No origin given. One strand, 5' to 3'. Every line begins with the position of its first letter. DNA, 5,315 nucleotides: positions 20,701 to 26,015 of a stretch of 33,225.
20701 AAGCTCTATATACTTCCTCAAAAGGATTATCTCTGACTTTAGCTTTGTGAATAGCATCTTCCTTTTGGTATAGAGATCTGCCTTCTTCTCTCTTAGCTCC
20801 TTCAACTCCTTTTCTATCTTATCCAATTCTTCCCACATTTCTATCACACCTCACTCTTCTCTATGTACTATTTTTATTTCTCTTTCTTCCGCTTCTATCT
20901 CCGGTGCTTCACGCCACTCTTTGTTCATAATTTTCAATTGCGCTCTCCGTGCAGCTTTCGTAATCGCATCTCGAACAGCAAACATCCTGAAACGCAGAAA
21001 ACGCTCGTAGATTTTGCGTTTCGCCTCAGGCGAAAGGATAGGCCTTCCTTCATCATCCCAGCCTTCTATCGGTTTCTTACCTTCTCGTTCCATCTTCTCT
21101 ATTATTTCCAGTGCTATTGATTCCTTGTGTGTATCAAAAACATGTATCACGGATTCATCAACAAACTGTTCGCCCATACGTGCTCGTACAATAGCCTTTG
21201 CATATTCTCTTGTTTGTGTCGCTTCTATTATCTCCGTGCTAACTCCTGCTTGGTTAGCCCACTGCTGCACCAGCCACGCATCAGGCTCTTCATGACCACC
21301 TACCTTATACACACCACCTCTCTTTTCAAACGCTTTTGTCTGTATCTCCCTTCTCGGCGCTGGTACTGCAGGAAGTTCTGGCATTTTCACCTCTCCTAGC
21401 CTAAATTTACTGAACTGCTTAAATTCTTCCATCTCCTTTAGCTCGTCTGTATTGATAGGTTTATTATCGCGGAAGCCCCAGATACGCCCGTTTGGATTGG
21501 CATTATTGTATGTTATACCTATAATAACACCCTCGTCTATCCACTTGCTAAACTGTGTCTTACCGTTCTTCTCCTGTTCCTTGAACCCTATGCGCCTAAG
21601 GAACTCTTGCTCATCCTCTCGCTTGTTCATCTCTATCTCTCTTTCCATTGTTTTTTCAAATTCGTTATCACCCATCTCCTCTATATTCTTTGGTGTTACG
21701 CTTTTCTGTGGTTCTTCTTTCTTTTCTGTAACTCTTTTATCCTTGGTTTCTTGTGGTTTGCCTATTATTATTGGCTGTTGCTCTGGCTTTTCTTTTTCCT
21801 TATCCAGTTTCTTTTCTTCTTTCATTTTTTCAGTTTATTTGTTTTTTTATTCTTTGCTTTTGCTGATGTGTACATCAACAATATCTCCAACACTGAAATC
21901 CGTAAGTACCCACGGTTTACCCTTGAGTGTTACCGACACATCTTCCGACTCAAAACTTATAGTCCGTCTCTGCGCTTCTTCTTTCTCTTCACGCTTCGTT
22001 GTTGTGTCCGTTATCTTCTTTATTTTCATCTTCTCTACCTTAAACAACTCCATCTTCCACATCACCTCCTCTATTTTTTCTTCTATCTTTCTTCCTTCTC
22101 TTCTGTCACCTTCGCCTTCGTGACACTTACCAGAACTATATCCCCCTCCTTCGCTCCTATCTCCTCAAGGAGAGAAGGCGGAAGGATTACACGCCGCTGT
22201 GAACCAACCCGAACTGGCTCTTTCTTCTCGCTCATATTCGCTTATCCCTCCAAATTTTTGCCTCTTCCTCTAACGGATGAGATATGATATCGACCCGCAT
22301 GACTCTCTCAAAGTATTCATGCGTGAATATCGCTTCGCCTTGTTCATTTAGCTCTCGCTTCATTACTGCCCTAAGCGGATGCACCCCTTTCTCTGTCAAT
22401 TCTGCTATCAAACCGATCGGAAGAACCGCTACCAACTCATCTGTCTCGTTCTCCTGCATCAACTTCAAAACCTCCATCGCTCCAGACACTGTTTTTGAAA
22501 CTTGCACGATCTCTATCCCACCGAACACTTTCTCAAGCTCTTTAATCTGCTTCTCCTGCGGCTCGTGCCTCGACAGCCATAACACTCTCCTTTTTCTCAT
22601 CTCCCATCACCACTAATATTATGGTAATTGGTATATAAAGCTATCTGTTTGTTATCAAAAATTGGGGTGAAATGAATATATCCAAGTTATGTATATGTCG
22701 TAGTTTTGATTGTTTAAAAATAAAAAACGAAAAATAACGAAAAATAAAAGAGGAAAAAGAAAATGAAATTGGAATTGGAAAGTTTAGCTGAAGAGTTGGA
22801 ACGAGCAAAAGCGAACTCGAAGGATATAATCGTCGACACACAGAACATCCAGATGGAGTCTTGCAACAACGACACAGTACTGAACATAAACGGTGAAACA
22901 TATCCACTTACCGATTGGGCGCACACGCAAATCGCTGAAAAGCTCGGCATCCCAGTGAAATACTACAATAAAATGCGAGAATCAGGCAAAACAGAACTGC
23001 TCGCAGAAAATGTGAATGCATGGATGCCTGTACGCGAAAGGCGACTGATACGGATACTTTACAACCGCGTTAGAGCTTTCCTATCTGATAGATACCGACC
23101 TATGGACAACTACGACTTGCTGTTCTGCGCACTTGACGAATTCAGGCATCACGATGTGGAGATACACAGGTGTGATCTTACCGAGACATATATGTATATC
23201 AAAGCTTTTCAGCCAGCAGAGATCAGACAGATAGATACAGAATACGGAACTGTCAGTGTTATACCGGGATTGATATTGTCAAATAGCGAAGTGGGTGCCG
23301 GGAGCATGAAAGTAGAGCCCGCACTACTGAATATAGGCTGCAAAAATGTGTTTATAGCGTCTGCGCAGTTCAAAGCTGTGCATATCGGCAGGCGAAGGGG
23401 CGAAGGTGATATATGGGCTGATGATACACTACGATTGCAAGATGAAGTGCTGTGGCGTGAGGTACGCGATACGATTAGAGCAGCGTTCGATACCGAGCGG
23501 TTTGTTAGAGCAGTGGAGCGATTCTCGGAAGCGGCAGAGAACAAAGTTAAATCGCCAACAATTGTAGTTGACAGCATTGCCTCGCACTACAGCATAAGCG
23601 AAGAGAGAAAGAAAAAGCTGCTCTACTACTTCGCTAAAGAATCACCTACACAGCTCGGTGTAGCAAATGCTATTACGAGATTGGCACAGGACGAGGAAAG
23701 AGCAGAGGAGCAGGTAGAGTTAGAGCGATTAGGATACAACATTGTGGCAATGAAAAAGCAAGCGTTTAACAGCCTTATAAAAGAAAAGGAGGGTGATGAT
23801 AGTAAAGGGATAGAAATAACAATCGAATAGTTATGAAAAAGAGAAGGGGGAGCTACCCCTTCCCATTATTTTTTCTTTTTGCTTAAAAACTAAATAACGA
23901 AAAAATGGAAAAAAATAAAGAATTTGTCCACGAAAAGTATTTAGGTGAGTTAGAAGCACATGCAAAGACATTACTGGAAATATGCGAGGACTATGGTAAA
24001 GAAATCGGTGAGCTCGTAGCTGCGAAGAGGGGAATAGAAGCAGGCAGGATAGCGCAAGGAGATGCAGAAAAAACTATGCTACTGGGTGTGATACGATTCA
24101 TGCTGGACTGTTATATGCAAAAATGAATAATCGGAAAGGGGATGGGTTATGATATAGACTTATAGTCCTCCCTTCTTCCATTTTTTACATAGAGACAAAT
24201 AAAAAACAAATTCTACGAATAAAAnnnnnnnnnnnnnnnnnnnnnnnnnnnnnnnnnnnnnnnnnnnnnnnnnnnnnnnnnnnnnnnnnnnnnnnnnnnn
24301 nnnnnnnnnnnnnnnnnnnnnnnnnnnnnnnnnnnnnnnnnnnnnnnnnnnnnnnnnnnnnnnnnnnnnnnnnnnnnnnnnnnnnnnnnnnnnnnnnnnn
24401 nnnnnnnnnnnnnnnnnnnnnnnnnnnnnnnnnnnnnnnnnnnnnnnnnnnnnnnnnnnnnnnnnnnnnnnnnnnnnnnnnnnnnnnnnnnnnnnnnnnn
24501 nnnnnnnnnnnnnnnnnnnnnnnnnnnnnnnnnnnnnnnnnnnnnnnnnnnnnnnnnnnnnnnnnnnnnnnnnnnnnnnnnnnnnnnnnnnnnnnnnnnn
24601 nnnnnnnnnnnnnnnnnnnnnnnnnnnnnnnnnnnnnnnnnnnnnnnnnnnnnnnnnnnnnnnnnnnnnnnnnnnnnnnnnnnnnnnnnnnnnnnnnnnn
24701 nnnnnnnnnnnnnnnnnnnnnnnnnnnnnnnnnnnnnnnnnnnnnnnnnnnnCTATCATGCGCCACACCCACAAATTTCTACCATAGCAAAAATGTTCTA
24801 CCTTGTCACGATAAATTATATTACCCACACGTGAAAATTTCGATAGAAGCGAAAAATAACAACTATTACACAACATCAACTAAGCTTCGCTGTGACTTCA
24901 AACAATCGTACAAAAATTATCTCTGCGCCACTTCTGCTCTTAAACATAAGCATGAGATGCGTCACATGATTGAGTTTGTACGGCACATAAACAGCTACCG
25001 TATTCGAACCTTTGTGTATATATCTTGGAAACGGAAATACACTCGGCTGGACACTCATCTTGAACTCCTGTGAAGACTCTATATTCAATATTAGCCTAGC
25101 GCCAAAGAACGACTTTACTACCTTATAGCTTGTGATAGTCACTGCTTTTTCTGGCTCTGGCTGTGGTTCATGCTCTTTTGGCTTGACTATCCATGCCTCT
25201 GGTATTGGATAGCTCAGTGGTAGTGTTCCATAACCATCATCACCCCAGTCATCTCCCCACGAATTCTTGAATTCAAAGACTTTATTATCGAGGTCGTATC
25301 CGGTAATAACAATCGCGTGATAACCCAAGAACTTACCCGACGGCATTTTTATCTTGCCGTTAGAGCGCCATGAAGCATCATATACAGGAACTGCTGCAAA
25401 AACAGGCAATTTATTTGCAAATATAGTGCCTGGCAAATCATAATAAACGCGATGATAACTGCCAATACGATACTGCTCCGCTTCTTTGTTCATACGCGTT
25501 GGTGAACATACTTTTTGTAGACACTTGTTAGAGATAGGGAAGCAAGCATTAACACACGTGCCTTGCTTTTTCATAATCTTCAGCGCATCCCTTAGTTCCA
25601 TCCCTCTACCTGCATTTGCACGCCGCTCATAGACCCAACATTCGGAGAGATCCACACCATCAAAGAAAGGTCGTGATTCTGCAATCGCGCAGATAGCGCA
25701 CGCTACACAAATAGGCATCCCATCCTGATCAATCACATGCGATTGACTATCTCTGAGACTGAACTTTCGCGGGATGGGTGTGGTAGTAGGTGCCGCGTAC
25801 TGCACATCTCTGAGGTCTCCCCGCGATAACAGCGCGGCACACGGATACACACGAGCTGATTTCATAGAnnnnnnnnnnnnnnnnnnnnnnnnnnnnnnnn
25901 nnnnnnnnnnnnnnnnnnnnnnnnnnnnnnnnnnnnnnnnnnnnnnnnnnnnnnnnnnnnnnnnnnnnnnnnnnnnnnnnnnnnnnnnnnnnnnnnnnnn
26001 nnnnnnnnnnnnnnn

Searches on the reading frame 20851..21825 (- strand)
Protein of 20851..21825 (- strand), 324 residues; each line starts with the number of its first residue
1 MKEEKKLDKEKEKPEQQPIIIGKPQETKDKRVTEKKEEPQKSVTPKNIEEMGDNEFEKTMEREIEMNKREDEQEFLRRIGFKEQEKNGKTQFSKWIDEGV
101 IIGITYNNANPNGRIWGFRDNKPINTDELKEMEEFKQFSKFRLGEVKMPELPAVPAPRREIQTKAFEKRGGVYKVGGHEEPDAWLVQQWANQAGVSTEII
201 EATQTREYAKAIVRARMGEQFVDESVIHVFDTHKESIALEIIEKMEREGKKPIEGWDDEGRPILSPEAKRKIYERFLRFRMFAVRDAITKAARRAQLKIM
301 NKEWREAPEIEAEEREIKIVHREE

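Call 7: search_protein_families(library=pfam, proteins=[window:20851-21825:-], max_evalue=0.01)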
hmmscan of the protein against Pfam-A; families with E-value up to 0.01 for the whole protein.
window:20851-21825:- (324 aa): 0 families

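Call 8: search_protein_families(library=phrogs, proteins=[window:20851-21825:-], max_evalue=0.01)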
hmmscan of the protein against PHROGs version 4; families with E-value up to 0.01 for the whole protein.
window:20851-21825:- (324 aa): 0 families

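Call 23: search_dna_similar(query=window:20851-21825:-, collection=phages, mode=protein, max_evalue=0.01, max_rows=15)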
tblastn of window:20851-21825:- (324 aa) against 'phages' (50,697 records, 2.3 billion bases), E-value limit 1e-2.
No match.

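Call 118: search_protein_families(library=ncbifam, proteins=[window:20851-21825:-], max_evalue=0.01)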
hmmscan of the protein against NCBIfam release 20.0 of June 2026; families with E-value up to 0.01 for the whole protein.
window:20851-21825:- (324 aa): 0 families

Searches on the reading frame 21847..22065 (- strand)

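Call 110: search_protein_families(library=pfam, proteins=[window:21847-22065:-], max_evalue=1)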
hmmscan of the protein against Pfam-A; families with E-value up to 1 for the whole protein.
window:21847-22065:- (72 aa): 3 families
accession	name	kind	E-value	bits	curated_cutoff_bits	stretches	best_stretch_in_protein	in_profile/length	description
PF05431.16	Toxin_10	-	0.017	15.2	28.6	1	11-57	112-159/188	Insecticidal Crystal Toxin, P42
PF16073.10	SAT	-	0.092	12.8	22.8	1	3-57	164-217/239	Starter unit:ACP transacylase in aflatoxin biosynthesis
PF01938.26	TRAM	-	0.11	12.8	21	1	49-72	28-53/61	TRAM domain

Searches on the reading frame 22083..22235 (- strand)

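Call 110: search_protein_families(library=pfam, proteins=[window:22083-22235:-], max_evalue=1)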
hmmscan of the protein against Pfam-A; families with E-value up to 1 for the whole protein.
window:22083-22235:- (50 aa): 4 families
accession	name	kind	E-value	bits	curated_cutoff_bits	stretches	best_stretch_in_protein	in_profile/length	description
PF04014.23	MazE_antitoxin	-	1.1e-05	25.7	24.7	1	8-39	2-33/48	Antidote-toxin recognition MazE, bacterial antitoxin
PF02359.24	CDC48_N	-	0.014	16.1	35.1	1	13-48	14-52/85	Cell division protein 48 (CDC48), N-terminal domain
PF17876.7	CSD2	-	0.096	13.2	26.2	1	15-42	12-37/74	Cold shock domain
PF17886.7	ArsA_HSP20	-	0.11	12.5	22.5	1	8-25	29-46/63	HSP20-like domain found in ArsA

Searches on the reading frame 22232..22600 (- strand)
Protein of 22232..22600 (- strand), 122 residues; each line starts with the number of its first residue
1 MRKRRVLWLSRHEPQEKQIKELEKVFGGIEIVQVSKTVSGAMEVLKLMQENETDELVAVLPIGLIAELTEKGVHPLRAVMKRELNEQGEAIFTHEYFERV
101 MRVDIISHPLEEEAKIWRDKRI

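Call 28: search_protein_families(library=pfam, proteins=[window:22232-22600:-], max_evalue=0.1)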
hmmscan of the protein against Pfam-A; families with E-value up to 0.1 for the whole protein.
window:22232-22600:- (122 aa): 3 families
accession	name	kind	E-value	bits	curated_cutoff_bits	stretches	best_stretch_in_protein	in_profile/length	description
PF09652.15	Cas_VVA1548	-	0.012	16.2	25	1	45-95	27-77/91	Putative CRISPR-associated protein (Cas_VVA1548)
PF00620.32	RhoGAP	-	0.039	14.3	24.5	1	43-109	30-89/148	RhoGAP domain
PF19850.4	DUF6325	-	0.078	13.5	23.4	1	5-88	38-110/141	Family of unknown function (DUF6325)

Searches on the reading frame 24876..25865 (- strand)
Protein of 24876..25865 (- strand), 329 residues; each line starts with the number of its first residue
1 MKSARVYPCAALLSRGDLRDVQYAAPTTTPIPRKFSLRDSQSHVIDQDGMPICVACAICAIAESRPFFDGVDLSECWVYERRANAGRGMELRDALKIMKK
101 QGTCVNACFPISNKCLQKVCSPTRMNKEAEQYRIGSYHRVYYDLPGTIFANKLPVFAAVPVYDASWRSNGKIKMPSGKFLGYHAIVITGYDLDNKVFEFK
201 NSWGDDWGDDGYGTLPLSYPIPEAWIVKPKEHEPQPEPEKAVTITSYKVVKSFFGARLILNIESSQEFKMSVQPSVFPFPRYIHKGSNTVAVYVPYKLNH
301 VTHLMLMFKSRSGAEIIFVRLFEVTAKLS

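Call 9: search_protein_families(library=pfam, proteins=[window:24876-25865:-], max_evalue=0.01)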
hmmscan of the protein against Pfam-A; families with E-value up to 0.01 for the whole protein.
window:24876-25865:- (329 aa): 2 families
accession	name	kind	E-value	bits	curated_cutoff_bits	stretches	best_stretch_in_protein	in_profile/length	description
PF00112.29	Peptidase_C1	-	2.5e-09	38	20.7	1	34-213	4-200/220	Papain family cysteine protease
PF03051.21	Peptidase_C1_2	-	0.00066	19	22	1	162-212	340-394/438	Peptidase C1-like family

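Call 10: search_protein_families(library=phrogs, proteins=[window:24876-25865:-], max_evalue=0.01)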
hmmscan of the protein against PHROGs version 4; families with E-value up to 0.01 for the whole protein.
window:24876-25865:- (329 aa): 1 family
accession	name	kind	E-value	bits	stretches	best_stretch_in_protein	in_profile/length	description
phrog_16701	-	other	4.2e-20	73.2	1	32-226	28-225/234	peptidase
